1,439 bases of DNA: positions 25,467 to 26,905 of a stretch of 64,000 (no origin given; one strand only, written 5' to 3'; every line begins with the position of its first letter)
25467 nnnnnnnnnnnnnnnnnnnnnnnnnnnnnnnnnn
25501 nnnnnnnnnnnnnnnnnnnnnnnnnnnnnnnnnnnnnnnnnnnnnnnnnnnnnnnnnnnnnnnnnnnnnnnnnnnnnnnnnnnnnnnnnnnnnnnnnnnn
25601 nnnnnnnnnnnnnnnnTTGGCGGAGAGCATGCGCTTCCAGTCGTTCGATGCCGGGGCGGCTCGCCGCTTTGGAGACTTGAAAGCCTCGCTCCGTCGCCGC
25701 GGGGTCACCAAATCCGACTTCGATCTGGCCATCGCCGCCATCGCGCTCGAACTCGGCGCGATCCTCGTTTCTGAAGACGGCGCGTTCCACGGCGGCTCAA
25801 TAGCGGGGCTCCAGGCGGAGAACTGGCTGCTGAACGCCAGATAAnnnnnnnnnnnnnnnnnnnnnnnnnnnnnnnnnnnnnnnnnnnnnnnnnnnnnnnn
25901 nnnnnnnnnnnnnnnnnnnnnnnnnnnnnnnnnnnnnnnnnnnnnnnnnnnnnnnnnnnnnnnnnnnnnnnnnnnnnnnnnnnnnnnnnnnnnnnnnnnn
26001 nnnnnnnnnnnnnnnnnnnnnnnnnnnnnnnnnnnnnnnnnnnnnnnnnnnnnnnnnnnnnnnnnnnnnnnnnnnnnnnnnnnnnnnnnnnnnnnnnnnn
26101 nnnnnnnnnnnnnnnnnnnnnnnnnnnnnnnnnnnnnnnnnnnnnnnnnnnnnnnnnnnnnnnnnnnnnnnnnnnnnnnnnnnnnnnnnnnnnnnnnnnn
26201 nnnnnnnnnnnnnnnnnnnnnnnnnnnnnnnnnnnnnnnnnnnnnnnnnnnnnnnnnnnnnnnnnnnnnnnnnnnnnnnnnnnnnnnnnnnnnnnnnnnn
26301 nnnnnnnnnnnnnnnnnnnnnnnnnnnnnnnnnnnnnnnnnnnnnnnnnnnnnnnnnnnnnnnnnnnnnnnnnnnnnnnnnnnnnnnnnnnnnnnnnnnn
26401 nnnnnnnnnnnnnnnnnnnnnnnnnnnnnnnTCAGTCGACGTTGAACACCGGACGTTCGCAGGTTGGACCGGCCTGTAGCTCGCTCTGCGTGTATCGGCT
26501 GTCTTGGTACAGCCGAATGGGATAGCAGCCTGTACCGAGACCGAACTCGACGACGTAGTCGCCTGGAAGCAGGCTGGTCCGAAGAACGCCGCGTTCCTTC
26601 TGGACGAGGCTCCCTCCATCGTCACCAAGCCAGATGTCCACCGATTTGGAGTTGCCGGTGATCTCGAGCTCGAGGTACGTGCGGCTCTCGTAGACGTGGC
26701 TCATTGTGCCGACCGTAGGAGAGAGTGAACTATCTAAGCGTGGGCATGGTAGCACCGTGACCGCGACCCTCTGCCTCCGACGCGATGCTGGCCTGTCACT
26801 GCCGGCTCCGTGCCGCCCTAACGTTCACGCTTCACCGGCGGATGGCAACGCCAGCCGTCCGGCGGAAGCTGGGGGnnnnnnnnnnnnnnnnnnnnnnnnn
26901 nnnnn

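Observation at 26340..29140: Low-G+C four-gene island carrying a TIR-domain protein and a single-pass membrane protein, inserted between the CRTAC1 and hemoglobin genes: candidate undescribed anti-phage defence system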

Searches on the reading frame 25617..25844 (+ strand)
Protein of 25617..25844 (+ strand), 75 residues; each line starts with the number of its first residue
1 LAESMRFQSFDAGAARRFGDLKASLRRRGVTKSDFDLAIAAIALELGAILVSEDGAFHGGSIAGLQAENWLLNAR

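Call 8: search_protein_families(library=ncbifam, proteins=[window:25617-25844:+], max_evalue=0.1)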
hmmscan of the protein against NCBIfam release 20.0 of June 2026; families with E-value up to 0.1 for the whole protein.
window:25617-25844:+ (75 aa): 5 families
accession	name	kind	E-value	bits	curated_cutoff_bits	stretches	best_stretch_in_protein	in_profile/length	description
NF047863.1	VapCLeptosp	equivalog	2e-08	34.6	140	1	5-70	65-129/130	type II toxin-antitoxin system tRNA(fMet)-specific endonuclease VapC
NF010285.0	PRK13725.1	subfamily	0.00025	21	143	1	8-70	70-131/132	tRNA(fMet)-specific endonuclease VapC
NF047959.1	TA_toxin_VapC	equivalog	0.00027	21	80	1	13-58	71-117/125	type II toxin-antitoxin system VapC family toxin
NF003345.0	PRK04358.1-6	equivalog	0.026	14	260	1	26-55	156-185/219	hypothetical protein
TIGR03875.1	RNA_lig_partner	hypoth_equivalog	0.05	13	95.3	1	26-55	150-179/206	RNA ligase partner protein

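Call 83: search_protein_families(library=padloc, proteins=[window:25617-25844:+], max_evalue=0.01)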
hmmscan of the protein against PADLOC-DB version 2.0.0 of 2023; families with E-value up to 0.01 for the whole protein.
window:25617-25844:+ (75 aa): 0 families

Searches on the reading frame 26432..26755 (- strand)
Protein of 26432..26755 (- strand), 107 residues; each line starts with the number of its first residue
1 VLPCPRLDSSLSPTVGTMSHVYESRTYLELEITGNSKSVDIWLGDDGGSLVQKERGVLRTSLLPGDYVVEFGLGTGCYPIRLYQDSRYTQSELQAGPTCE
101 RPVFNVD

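Call 3: search_protein_families(library=pfam, proteins=[window:26432-26755:-], max_evalue=1)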
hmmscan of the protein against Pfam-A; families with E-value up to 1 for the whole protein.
window:26432-26755:- (107 aa): 0 families

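Call 4: search_protein_families(library=padloc, proteins=[window:26432-26755:-], max_evalue=1)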
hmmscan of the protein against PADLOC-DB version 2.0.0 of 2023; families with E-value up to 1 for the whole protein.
window:26432-26755:- (107 aa): 0 families

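Call 8: search_protein_families(library=ncbifam, proteins=[window:26432-26755:-], max_evalue=0.1)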
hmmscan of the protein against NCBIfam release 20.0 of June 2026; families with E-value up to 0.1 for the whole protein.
window:26432-26755:- (107 aa): 0 families

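Call 64: search_protein_representatives(protein=window:26432-26704:-)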
Query: 90 residues. Proteins with E-value up to 0.001 (for the whole library): 139; up to 1e-10: 49; up to 1e-30: 0. The best 139 are listed.
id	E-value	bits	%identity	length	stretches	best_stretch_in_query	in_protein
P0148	4.1e-25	103.5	57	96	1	3-89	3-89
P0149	7.4e-24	99.5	60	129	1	7-87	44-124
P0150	8.9e-23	96.0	59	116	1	7-89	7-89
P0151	2.9e-22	94.4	68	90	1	7-72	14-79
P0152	1.5e-21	92.1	64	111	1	15-86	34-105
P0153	5.4e-21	90.3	58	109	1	9-86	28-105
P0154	7.7e-21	89.9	54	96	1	8-86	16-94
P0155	9.3e-21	89.6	58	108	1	9-86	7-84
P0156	1.8e-20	88.7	53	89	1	2-89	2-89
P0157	2.0e-20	88.5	61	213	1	9-82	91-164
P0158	2.4e-20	88.3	63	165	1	18-87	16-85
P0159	2.9e-20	88.0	62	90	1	24-87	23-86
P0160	4.6e-20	87.4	53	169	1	8-90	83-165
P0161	7.7e-20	86.7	49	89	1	4-87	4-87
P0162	2.1e-19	85.2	50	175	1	2-87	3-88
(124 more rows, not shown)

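Call 67: search_protein_families(library=pfam, alignment_id=A6, max_evalue=0.01)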
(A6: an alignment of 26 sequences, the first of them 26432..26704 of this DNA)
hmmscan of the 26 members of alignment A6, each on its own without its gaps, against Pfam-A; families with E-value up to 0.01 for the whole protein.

A. member 1, window:26432-26704:- (90 aa): 0 families

B. families by the number of members that match (of 26 scanned): 5 families
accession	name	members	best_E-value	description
PF10387.14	DUF2442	1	3.1e-16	Protein of unknown function (DUF2442)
PF01726.22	LexA_DNA_bind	1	6e-09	LexA DNA binding domain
PF01325.25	Fe_dep_repress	1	0.00011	Iron dependent repressor, N-terminal DNA binding domain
PF19403.5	SpaA_2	1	0.0026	Prealbumin-like fold domain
PF01047.28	MarR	1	0.0043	MarR family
